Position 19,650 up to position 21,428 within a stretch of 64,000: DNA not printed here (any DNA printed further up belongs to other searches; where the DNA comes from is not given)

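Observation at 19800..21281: HMA domain + Cys-containing permease core + cupredoxin-like domain + CGCG tail in one polypeptide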

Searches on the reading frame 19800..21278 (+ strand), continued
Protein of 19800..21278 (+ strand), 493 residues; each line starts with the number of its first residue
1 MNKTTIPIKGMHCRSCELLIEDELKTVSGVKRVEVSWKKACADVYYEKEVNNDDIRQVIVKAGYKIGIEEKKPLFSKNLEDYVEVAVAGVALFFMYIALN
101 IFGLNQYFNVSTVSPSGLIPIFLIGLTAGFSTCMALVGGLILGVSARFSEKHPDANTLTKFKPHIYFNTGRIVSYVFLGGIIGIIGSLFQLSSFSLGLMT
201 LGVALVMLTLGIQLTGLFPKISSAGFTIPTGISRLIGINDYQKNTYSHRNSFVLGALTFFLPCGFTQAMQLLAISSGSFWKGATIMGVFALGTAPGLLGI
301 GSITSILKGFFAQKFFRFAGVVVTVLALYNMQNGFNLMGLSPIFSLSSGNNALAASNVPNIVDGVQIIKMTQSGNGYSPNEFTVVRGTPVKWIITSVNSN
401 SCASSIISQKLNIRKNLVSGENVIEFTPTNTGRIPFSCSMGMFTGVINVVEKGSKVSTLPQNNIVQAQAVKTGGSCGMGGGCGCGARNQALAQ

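Call 28: fold_search(model_id=the predicted structure, library=pdb)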
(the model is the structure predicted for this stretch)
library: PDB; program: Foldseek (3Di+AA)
matches with E <= 10: 791; with E <= 0.001: 59
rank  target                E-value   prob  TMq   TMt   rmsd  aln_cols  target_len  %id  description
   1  4f2e                  5.5e-07  1.00  0.18  0.87   1.2        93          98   27  Crystal structure of the Streptococcus pneumoniae D39 copper chaperone CupA with Cu(I) (released 2013-01-30)
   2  4f2f                  2.0e-06  1.00  0.18  0.85   1.4        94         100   31  Crystal structure of the metal binding domain (MBD) of the Streptococcus pneumoniae D39 Cu(I) exporting P-type ATPase Co (released 2013-01-30)
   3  4hci_B                1.2e-04  1.00  0.16  0.80   2.6        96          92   18  Uncharacterized Cupredoxin-like Domain Protein Cupredoxin_1 from Bacillus anthracis (released 2012-10-17)
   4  4hcf_A                1.2e-04  1.00  0.16  0.80   1.9        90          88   19  Crystal Structure of Uncharacterized Cupredoxin-like Domain Protein Cupredoxin_1 with Copper Bound from Bacillus anthr (released 2012-10-17)
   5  5u7n_B                1.5e-04  1.00  0.17  0.65   2.3        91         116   21  CRYSTAL STRUCTURE OF A CHIMERIC CUA DOMAIN (SUBUNIT II) OF CYTOCHROME BA3 FROM THERMUS THERMOPHILUS WITH THE AMICYANIN (released 2017-11-22)
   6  4hcf_B                1.5e-04  1.00  0.16  0.76   3.7        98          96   17  Crystal Structure of Uncharacterized Cupredoxin-like Domain Protein Cupredoxin_1 with Copper Bound from Bacillus anthr (released 2012-10-17)
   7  4hcg_A                1.9e-04  1.00  0.16  0.79   2.2        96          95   19  Uncharacterized Cupredoxin-like Domain Protein Cupredoxin_1 with Zinc bound from Bacillus anthracis (released 2012-10-17)
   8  4hci_A                2.0e-04  1.00  0.16  0.82   2.1        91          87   19  Uncharacterized Cupredoxin-like Domain Protein Cupredoxin_1 from Bacillus anthracis (released 2012-10-17)
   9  5u7n_E                2.2e-04  1.00  0.17  0.68   2.3        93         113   20  CRYSTAL STRUCTURE OF A CHIMERIC CUA DOMAIN (SUBUNIT II) OF CYTOCHROME BA3 FROM THERMUS THERMOPHILUS WITH THE AMICYANIN (released 2017-11-22)
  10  5u7n_G                2.3e-04  1.00  0.17  0.70   2.2        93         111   20  CRYSTAL STRUCTURE OF A CHIMERIC CUA DOMAIN (SUBUNIT II) OF CYTOCHROME BA3 FROM THERMUS THERMOPHILUS WITH THE AMICYANIN (released 2017-11-22)
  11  5ndc_B                2.5e-04  1.00  0.17  0.47   4.7       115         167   20  Structure of ba3-type cytochrome c oxidase from Thermus thermophilus by serial femtosecond crystallography (released 2017-08-23)
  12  2qpe_B                2.6e-04  1.00  0.16  0.45   2.6        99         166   19  An unexpected outcome of surface-engineering an integral membrane protein: Improved crystallization of cytochrome ba3  (released 2007-12-11)
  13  2cua_B                2.8e-04  1.00  0.17  0.58   2.5        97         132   20  THE CUA DOMAIN OF CYTOCHROME BA3 FROM THERMUS THERMOPHILUS (released 1999-05-28)
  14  4hcg_B                3.0e-04  1.00  0.16  0.81   1.7        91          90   19  Uncharacterized Cupredoxin-like Domain Protein Cupredoxin_1 with Zinc bound from Bacillus anthracis (released 2012-10-17)
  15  6pty_A                3.0e-04  1.00  0.16  0.63   2.2        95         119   19  Soluble model of human CuA (Tt3Lh) (released 2019-11-20)
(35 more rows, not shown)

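Call 47: search_protein_representatives(protein=window:19800-21278:+)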
Query: 493 residues. Proteins with E-value up to 0.001 (for the whole library): 6859; up to 1e-10: 2434; up to 1e-30: 1064. The best 150 are listed.
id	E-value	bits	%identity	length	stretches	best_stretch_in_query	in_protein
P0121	3.2e-166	570.1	52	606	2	1-487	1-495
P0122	1.0e-148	512.4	51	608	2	3-485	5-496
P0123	1.9e-148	511.6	53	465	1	3-454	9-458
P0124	5.9e-143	493.4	51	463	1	3-451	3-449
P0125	1.2e-139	482.6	44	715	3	2-457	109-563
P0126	2.7e-138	478.0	45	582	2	3-488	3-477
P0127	6.0e-137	473.6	48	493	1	1-486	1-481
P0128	9.6e-126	436.7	50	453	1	1-448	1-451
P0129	1.8e-124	432.5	46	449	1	4-448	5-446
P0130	7.1e-124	430.5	44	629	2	1-486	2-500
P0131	1.5e-122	426.1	42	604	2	3-474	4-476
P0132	1.4e-121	423.0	47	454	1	1-452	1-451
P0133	1.7e-120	419.4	50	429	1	1-451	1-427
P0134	9.5e-119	413.6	41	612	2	1-455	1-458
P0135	4.1e-117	408.2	50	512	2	1-346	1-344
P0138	2.9e-114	398.8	45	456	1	3-451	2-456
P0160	1.2e-97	344.0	44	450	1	5-450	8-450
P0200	4.4e-82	292.7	40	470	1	6-452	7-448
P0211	1.2e-79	284.7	38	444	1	6-446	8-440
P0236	6.4e-76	272.4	38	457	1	4-446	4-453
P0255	2.9e-72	260.3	38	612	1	6-449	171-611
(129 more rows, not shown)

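Call 49: list_cluster_members(proteins=[P0123, P0128, P0129, P0138, P0160, P0200, P0211, P0236, P0255, P0125])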
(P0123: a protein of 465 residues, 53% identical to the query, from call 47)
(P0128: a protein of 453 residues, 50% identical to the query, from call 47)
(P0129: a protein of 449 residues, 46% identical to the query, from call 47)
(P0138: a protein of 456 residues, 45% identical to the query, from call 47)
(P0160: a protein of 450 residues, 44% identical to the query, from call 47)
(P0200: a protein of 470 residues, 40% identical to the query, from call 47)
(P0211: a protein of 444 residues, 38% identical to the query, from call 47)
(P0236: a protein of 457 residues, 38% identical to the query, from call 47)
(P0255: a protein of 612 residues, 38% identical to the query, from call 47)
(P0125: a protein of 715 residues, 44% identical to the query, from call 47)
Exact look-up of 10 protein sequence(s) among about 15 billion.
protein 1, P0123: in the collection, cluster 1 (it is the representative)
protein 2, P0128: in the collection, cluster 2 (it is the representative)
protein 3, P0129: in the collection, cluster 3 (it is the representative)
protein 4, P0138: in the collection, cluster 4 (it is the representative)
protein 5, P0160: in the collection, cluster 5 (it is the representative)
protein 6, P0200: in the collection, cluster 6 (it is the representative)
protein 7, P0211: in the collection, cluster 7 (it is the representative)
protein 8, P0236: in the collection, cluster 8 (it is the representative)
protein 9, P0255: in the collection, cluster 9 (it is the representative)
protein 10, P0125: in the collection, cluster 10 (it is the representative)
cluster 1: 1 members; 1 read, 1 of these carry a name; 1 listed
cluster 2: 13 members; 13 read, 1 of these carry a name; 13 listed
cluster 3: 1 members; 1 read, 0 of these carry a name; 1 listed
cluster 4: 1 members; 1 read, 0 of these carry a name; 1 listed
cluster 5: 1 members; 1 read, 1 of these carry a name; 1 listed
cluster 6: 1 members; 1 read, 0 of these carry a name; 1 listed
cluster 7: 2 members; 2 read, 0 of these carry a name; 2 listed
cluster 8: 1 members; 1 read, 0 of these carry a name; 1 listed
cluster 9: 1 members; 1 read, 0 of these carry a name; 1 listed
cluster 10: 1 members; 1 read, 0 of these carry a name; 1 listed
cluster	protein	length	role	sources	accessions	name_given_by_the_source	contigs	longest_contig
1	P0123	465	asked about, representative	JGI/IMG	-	uncharacterized protein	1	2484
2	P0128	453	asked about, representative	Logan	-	-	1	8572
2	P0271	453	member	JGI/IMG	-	uncharacterized protein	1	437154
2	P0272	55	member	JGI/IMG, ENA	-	-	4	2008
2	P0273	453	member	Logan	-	-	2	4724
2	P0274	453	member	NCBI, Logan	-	-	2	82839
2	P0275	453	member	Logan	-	-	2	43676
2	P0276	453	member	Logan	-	-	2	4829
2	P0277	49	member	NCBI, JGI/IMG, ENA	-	-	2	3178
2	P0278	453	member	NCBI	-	-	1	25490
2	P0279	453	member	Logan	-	-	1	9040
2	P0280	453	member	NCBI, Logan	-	-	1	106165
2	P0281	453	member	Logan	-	-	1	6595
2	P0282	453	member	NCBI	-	-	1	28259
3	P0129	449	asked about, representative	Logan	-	-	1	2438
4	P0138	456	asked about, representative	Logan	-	-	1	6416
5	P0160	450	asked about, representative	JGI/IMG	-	sulfite exporter TauE/SafE/copper chaperone CopZ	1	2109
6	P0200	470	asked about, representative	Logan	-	-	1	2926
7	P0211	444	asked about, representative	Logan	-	-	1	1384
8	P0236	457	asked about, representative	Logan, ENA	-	-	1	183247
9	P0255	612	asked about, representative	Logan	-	-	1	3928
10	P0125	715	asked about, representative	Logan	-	-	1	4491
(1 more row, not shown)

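Call 50: search_dna_similar(query=window:19800-21278:+, collection=plasmids, mode=protein, max_rows=30, max_evalue=1e-8)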
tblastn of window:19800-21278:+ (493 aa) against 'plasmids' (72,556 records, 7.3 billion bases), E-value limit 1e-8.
Records with a match: 8; places in all: 8; records where one place covers at least 80% of the query: 1.
Best place of each record, by identity: <60% 8.
By first word of the organism name: Streptomyces 3; Acetoanaerobium 1; Candidatus 1; Deinococcus 1; Tsukamurella 1; Mycolicibacterium 1.
By predicted mobility (MOB-suite, as given by PLSDB): non-mobilizable 8.
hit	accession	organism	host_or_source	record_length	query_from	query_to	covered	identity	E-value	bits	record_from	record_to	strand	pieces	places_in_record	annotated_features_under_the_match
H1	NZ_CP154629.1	Acetoanaerobium noterae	cell culture,Sludge of a digestion ...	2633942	3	464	94%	29.6%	1e-44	175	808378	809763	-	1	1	none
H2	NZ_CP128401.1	Candidatus Chlorohelix allophototropha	Single colony of Candidatus Chlorohelix ...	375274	85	450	74%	30.4%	1e-19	100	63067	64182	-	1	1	sulfite exporter TauE/SafE family protein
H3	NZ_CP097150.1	Deinococcus sp. QL22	-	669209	104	443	69%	26.7%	3e-22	108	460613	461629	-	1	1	sulfite exporter TauE/SafE family protein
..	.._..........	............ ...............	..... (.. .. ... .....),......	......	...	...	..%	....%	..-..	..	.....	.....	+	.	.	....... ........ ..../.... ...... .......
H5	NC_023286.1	Streptomyces sp. F12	-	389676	125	451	66%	27.1%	4e-14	83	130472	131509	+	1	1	sulfite exporter TauE/SafE family protein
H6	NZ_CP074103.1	Streptomyces mirabilis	fresh creek bank soil, topsoil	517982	125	451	66%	27.1%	5e-14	82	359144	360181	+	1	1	sulfite exporter TauE/SafE family protein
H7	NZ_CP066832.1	Streptomyces liliifuscus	whole organism,soil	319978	125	454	67%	26.6%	6e-14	82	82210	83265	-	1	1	sulfite exporter TauE/SafE family protein | cation transporter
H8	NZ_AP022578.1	Mycolicibacterium aubagnense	-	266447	118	459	69%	25.5%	1e-12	78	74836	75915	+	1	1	sulfite exporter TauE/SafE family protein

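Call 51: get_annotated_region(hit=H1, flank=6000)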
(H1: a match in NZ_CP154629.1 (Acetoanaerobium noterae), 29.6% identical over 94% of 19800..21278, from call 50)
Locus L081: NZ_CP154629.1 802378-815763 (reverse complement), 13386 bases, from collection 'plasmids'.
description: Acetoanaerobium noterae strain DSL2 plasmid pTPELB2, complete sequence
organism: Acetoanaerobium noterae (NCBI taxid 745369)
taxonomy: Bacteria; Bacillota; Clostridia; Peptostreptococcales; Filifactoraceae; Acetoanaerobium; Acetoanaerobium noterae
host: -; source: cell culture,Sludge of a digestion tower of a wastewater treatment plant; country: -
typing (MOB-suite, as given by PLSDB): non-mobilizable
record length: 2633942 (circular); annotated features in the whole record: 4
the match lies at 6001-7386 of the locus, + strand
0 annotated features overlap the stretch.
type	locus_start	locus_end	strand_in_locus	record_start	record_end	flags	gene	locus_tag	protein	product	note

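Call 52: get_annotated_region(hit=H4, flank=6000)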
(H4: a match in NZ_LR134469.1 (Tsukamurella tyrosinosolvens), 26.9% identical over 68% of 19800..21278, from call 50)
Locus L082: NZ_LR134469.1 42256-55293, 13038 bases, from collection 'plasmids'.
description: Tsukamurella tyrosinosolvens strain NCTC13231 plasmid 27, complete sequence
organism: Tsukamurella tyrosinosolvens (NCBI taxid 57704)
taxonomy: Bacteria; Actinomycetota; Actinomycetes; Mycobacteriales; Tsukamurellaceae; Tsukamurella; Tsukamurella tyrosinosolvens
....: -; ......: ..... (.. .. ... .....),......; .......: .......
typing (MOB-suite, as given by PLSDB): non-mobilizable
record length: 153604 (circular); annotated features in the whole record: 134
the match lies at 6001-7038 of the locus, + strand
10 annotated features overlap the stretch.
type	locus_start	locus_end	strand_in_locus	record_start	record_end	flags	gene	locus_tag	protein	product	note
CDS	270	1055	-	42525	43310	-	-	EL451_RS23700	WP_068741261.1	cytochrome c biogenesis CcdA family protein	-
CDS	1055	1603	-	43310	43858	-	-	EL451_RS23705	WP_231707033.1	TlpA disulfide reductase family protein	-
CDS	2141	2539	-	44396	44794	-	-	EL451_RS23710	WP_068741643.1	heavy metal-responsive transcriptional regulator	-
CDS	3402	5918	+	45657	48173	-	-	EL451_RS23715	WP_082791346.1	heavy metal translocating P-type ATPase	GO:0006812 - monoatomic cation transport [Evidence IEA]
CDS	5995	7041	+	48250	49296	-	-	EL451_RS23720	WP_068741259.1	sulfite exporter TauE/SafE family protein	-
CDS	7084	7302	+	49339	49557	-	-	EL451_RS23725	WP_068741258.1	heavy-metal-associated domain-containing protein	-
CDS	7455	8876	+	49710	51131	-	merA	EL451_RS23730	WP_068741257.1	mercury(II) reductase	-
CDS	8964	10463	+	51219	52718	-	-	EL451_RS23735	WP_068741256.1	multicopper oxidase family protein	-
CDS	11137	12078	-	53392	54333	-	-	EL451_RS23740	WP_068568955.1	helix-turn-helix domain-containing protein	GO:0006355 - regulation of DNA-templated transcription [Evidence IEA]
CDS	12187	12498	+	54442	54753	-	-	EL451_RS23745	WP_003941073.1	antibiotic biosynthesis monooxygenase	-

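Call 53: get_annotated_region(hit=H3, flank=6000)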
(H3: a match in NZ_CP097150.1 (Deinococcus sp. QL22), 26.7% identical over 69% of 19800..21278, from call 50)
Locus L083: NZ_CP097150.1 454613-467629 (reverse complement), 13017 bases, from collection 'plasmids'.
description: Deinococcus sp. QL22 plasmid unnamed5, complete sequence
organism: Deinococcus sp. QL22 (NCBI taxid 2939437)
taxonomy: Bacteria; Deinococcota; Deinococci; Deinococcales; Deinococcaceae; Deinococcus; Deinococcus sp. QL22
host: -; source: -; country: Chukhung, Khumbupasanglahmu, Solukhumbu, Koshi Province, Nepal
typing (MOB-suite, as given by PLSDB): non-mobilizable
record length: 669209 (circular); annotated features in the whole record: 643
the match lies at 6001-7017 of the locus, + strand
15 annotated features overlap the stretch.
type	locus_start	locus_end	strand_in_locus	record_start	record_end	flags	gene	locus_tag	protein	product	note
CDS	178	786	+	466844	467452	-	-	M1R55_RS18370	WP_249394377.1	DoxX family protein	-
CDS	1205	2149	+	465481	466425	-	-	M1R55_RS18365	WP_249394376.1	aldo/keto reductase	-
CDS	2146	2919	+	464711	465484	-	-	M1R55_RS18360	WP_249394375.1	SDR family oxidoreductase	-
CDS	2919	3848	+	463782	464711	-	-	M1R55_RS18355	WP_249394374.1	NAD(P)-dependent oxidoreductase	-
CDS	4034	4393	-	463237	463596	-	-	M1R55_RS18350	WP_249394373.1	hypothetical protein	-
CDS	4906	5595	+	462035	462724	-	-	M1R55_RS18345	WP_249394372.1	DUF4396 domain-containing protein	-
CDS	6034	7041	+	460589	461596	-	-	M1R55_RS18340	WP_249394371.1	sulfite exporter TauE/SafE family protein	-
CDS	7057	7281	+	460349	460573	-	-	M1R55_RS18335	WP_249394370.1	heavy-metal-associated domain-containing protein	-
CDS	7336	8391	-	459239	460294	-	-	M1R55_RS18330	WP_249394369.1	HAMP domain-containing sensor histidine kinase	GO:0007165 - signal transduction [Evidence IEA]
CDS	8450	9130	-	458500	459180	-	-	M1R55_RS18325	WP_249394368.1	response regulator transcription factor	GO:0000160 - phosphorelay signal transduction system [Evidence IEA]; GO:0006355 - regulation of DNA-templated ...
CDS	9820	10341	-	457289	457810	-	merB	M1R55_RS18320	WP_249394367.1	organomercurial lyase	GO:0046413 - organomercury catabolic process [Evidence IEA]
CDS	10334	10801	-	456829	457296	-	-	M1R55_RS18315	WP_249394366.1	(2Fe-2S)-binding protein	-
CDS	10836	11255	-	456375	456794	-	-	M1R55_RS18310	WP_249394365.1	MerR family transcriptional regulator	-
CDS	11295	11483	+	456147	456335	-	-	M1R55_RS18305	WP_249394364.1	hypothetical protein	-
CDS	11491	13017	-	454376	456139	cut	-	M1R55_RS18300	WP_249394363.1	WD40 repeat domain-containing protein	-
